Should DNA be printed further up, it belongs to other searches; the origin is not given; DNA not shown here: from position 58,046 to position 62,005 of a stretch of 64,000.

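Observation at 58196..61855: Virion tail protein with a calcineurin-like metallophosphoesterase domain, translationally coupled to the LRR adhesin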

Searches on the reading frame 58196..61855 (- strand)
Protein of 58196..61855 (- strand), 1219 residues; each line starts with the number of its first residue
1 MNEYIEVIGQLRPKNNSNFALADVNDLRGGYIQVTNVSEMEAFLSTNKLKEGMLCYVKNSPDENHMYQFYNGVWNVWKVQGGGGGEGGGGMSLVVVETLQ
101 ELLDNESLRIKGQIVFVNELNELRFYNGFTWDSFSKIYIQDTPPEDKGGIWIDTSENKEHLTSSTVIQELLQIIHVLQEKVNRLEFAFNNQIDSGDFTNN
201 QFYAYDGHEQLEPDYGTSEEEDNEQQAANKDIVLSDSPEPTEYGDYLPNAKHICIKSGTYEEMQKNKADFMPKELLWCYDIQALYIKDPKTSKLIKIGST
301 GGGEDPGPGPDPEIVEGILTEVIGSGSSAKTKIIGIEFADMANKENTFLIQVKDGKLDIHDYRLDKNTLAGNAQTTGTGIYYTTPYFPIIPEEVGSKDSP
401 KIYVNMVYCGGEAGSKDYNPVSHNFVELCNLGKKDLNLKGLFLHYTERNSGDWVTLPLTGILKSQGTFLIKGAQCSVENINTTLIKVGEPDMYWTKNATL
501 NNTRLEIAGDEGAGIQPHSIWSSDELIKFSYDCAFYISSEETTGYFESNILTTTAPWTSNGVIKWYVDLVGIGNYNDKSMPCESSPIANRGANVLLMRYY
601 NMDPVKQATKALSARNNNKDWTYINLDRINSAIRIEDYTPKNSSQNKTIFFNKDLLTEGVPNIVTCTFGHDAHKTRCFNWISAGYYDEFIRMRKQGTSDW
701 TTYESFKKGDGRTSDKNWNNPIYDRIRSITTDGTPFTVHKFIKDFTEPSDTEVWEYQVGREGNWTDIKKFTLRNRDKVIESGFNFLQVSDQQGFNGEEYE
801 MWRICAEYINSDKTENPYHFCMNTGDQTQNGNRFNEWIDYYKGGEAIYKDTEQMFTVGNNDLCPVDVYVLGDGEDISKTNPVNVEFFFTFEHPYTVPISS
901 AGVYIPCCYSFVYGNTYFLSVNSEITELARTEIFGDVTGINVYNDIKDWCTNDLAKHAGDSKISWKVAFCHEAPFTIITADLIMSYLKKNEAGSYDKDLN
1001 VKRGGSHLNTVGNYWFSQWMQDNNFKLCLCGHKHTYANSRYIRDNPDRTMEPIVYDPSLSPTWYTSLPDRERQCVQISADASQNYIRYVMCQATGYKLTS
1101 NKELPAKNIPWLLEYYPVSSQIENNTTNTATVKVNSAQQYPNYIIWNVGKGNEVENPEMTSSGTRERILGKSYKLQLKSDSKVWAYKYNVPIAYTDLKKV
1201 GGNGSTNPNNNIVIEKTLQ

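Call 3: search_protein_families(library=pfam, proteins=[window:58196-61855:-], max_evalue=1)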
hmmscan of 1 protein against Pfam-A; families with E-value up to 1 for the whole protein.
window:58196-61855:- (1219 aa): 2 families
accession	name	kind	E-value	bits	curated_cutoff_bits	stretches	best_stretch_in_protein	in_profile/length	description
PF00149.33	Metallophos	-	0.00014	22.8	21.5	1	785-1036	3-191/191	Calcineurin-like phosphoesterase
PF00932.25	LTD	-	0.0008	20.2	34.3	1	399-476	5-73/109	Lamin Tail Domain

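Call 4: search_protein_families(library=phrogs, proteins=[window:58196-61855:-], max_evalue=0.01)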
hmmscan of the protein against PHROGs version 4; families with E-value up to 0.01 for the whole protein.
window:58196-61855:- (1219 aa): 0 families

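Call 5: search_dna_similar(query=window:58196-61855:-, collection=phages, mode=protein, max_rows=30)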
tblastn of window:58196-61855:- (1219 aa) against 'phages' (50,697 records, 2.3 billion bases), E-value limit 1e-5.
Records with a match: 36; places in all: 36; records where one place covers at least 80% of the query: 10.
Best place of each record, by identity: <60% 36.
By first word of the organism name: Prevotella 14; Bacteroides 8; uncultured 8; IAS 2; Bacillus 2; Bohxovirus 1; Bacteriophage 1.
By host as written in the record: Prevotella sp. 14; - 10; Bacteroides xylanisolvens APCS1/XY 2; Homo sapiens 2; Bacillus megaterium str. ATCC 43725 2; Bacteroides thetaiotaomicron VPI-5485 1; Bacteroides thetaiotaomicron VPI-5487 1; Bacteroides thetaiotaomicron VPI-5488 1; and 3 more.
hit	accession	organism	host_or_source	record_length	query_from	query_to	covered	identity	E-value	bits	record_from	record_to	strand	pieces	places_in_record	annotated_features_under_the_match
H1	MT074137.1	Bacteroides phage DAC16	Bacteroides thetaiotaomicron VPI-5485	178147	28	1148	92%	38.4%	0e+0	627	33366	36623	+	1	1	hypothetical protein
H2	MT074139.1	Bacteroides phage DAC19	Bacteroides thetaiotaomicron VPI-5487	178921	28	1148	92%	38.4%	0e+0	629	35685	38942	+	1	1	hypothetical protein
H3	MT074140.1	Bacteroides phage DAC20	Bacteroides thetaiotaomicron VPI-5488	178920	28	1148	92%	38.4%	0e+0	629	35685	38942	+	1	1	hypothetical protein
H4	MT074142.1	Bacteroides phage DAC23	Bacteroides thetaiotaomicron VPI-5490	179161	28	1148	92%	38.3%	0e+0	624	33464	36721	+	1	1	hypothetical protein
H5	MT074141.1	Bacteroides phage DAC22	Bacteroides thetaiotaomicron VPI-5489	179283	28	1148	92%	38.2%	0e+0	625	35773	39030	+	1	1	hypothetical protein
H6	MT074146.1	Bacteroides phage SJC03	Bacteroides thetaiotaomicron VPI-5494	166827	28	1148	92%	37.8%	0e+0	618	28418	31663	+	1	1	hypothetical protein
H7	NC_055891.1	uncultured phage cr60_1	human feces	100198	128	1211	89%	37.6%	7e-169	562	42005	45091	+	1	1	phosphatase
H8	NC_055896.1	uncultured phage cr113_1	human feces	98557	128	1211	89%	36.3%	2e-161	541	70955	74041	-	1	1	phosphatase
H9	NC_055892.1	uncultured phage cr109_1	human feces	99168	128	1211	89%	36.2%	7e-161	538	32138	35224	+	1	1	phosphatase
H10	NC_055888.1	uncultured phage cr52_1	human feces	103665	128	1152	84%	37.8%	7e-166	553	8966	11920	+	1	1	phosphatase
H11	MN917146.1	Bacteroides phage crAss002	Bacteroides xylanisolvens APCS1/XY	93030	95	1151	77%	38.2%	1e-137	530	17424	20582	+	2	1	phosphatase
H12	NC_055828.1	Bacteroides phage crAss002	Bacteroides xylanisolvens APCS1/XY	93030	95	1151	77%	38.2%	1e-137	530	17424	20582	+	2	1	phosphatase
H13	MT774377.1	uncultured phage cr107_1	human feces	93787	137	1162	75%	38.3%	4e-137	528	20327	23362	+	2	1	phosphatase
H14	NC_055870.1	uncultured phage cr107_1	human feces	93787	137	1162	75%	38.3%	4e-137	528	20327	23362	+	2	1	phosphatase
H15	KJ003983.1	IAS virus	Homo sapiens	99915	404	1148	61%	34.6%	5e-93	336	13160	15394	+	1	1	record has no annotation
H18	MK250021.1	Prevotella phage Lak-B2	Prevotella sp.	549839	422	1106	56%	29.3%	1e-65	251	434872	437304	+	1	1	record has no annotation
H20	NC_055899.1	uncultured phage cr124_1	human feces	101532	456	1108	54%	29.8%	6e-62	239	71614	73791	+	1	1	phosphatase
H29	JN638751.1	Bacillus phage G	Bacillus megaterium str. ATCC 43725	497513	402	1115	59%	26.0%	1e-31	141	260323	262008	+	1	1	352: gp352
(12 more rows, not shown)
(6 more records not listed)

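Call 7: get_annotated_region(hit=H7, flank=12000)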
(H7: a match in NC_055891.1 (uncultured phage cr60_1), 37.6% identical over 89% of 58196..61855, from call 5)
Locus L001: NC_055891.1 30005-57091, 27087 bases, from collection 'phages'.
description: CrAssphage cr60_1, complete genome.
organism: uncultured phage cr60_1 (NCBI taxid 2772082)
taxonomy: Viruses; Duplodnaviria; Heunggongvirae; Uroviricota; Caudoviricetes; Crassvirales; Suoliviridae; Loutivirinae; Buchavirus; Buchavirus hominis
host: -; source: human feces; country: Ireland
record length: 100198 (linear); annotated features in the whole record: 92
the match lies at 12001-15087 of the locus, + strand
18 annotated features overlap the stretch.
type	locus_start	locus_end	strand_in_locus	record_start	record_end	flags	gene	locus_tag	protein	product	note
CDS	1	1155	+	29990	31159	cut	-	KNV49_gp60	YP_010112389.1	regulatory protein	gp_67436; Regulatory protein RecX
CDS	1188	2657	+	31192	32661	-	-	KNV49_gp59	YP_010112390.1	major head protein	gp_67437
CDS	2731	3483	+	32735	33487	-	-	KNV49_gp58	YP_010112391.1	RecA protein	gp_67438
CDS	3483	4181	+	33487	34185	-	-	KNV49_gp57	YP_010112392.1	hypothetical protein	gp_67439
CDS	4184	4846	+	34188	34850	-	-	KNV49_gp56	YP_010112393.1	hypothetical protein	gp_67440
CDS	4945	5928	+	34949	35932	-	-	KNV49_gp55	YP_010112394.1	hypothetical protein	gp_67441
CDS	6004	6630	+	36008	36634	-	-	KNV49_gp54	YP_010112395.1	hypothetical protein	gp_67442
CDS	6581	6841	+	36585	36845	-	-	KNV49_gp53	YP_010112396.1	hypothetical protein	gp_67443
CDS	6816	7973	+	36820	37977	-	-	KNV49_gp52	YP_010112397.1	hypothetical protein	gp_67444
CDS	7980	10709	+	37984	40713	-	-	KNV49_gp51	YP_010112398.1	VOG4599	gp_67445; minor structural protein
CDS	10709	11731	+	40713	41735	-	-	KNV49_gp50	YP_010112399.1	hypothetical protein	gp_67446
CDS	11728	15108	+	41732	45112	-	-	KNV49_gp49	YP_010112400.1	phosphatase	gp_67447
CDS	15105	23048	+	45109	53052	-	-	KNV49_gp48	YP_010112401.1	internalin-like protein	gp_67448; similar to internalin, receptor-binding protein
CDS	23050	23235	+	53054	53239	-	-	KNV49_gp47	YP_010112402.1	hypothetical protein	gp_67449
CDS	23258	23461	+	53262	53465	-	-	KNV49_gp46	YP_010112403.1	putative lipoprotein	gp_67450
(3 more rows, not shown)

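Call 8: get_annotated_region(hit=H1, flank=12000)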
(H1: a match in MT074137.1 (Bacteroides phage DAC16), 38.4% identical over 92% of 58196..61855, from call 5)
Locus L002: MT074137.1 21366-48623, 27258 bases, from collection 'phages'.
description: Bacteroides phage DAC16, complete genome.
organism: Bacteroides phage DAC16 (NCBI taxid 2710496)
taxonomy: Viruses; Duplodnaviria; Heunggongvirae; Uroviricota; Caudoviricetes
host: Bacteroides thetaiotaomicron VPI-5485; source: primary sewage effluent collected as it entered a drainage canal; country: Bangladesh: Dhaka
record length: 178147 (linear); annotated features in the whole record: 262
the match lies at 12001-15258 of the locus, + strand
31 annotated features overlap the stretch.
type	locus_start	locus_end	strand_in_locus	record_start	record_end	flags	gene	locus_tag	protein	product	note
CDS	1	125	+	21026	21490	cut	-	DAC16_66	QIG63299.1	hypothetical protein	-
CDS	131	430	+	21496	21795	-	-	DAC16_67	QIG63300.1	hypothetical protein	-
CDS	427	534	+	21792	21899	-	-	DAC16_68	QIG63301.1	hypothetical protein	-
CDS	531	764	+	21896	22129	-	-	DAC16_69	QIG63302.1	hypothetical protein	-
CDS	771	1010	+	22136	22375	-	-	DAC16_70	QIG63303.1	hypothetical protein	-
CDS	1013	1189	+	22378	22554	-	-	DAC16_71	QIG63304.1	hypothetical protein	-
CDS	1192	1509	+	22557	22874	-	-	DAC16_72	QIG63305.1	hypothetical protein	-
CDS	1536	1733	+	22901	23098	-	-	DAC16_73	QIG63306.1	hypothetical protein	-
CDS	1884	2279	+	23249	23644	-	-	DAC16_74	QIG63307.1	hypothetical protein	-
CDS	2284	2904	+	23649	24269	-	-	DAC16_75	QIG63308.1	hypothetical protein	-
CDS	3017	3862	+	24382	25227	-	-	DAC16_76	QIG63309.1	hypothetical protein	-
CDS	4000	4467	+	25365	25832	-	-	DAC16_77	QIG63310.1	hypothetical protein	-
CDS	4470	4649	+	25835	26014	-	-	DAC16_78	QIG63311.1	hypothetical protein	-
CDS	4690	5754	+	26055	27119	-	-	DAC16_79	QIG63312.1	hypothetical protein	-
CDS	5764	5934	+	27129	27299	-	-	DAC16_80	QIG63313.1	hypothetical protein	-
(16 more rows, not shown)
